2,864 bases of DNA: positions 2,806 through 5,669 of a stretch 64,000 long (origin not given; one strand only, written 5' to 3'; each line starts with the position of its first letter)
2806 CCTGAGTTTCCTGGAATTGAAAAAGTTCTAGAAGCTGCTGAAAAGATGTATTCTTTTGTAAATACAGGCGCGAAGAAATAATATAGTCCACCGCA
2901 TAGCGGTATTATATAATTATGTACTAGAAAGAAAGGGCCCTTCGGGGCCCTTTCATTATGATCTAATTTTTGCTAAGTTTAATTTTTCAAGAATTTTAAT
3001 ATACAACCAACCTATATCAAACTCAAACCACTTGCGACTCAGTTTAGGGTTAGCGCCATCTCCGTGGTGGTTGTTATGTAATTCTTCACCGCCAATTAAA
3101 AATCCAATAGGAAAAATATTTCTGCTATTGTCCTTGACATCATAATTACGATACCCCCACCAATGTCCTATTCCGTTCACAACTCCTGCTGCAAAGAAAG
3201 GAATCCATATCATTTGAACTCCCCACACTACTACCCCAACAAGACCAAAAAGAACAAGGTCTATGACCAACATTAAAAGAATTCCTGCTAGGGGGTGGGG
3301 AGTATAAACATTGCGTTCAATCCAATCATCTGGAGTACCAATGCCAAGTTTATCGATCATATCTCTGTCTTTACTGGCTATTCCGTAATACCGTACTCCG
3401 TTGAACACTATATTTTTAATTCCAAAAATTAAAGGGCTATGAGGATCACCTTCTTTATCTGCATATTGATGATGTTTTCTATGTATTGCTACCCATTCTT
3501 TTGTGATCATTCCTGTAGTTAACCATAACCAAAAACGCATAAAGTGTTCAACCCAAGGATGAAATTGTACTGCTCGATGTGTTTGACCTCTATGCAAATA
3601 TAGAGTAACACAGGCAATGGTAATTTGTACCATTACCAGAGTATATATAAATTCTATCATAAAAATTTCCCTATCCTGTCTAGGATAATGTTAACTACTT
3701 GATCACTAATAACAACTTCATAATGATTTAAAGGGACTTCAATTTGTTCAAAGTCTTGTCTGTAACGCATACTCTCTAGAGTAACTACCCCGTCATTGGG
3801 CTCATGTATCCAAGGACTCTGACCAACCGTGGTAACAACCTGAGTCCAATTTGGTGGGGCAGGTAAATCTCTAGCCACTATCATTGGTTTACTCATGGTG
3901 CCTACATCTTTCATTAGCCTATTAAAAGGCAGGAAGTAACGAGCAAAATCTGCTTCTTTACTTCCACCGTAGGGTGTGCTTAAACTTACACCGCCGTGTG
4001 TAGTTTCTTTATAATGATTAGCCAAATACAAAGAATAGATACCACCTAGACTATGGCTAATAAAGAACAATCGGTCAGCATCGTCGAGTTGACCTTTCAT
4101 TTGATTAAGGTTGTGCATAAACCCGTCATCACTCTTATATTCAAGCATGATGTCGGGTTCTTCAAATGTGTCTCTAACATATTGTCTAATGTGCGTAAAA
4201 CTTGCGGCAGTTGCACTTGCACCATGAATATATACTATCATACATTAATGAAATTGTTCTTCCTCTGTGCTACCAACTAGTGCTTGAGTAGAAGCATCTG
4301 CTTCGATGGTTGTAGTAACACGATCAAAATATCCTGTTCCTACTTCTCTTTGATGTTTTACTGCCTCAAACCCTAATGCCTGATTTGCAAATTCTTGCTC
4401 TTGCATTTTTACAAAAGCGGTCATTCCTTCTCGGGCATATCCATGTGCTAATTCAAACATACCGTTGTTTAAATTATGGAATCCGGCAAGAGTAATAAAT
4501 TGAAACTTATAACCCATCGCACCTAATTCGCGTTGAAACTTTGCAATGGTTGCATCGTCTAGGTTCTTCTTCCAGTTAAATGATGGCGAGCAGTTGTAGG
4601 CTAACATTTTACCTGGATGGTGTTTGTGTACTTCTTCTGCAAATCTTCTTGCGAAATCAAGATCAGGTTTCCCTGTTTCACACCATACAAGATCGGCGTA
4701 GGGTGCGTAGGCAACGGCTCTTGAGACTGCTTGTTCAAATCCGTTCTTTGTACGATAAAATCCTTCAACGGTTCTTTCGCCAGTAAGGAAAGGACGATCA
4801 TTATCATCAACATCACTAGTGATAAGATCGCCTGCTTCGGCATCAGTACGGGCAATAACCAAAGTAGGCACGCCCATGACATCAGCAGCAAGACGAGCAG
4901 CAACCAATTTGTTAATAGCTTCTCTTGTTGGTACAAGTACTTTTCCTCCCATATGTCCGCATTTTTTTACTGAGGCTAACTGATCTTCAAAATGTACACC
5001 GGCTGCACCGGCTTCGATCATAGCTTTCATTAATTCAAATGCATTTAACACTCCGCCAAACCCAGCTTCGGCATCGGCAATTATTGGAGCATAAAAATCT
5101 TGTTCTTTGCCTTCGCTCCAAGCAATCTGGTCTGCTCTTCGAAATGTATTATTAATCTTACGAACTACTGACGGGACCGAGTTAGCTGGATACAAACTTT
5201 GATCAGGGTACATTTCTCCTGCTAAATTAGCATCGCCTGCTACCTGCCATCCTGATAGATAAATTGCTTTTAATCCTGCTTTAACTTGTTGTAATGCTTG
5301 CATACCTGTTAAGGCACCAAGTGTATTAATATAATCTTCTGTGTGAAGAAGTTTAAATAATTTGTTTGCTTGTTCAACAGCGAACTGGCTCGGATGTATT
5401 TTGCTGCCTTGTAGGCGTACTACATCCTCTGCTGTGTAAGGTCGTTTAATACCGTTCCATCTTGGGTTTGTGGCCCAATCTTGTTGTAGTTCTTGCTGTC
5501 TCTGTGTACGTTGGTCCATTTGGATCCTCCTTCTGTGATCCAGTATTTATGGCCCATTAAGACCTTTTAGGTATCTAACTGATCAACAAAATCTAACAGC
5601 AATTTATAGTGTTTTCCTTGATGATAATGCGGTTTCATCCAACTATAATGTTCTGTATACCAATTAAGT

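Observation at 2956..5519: Lipid and central-carbon auxiliary genes: isocitrate lyase with a fatty-acid desaturase and a lipase-like hydrolase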

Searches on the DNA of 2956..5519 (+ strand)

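Call 5: search_dna_similar(query=window:2956-5519:+, collection=phages, mode=near)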
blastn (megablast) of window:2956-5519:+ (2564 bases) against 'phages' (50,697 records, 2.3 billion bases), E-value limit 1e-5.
No match.
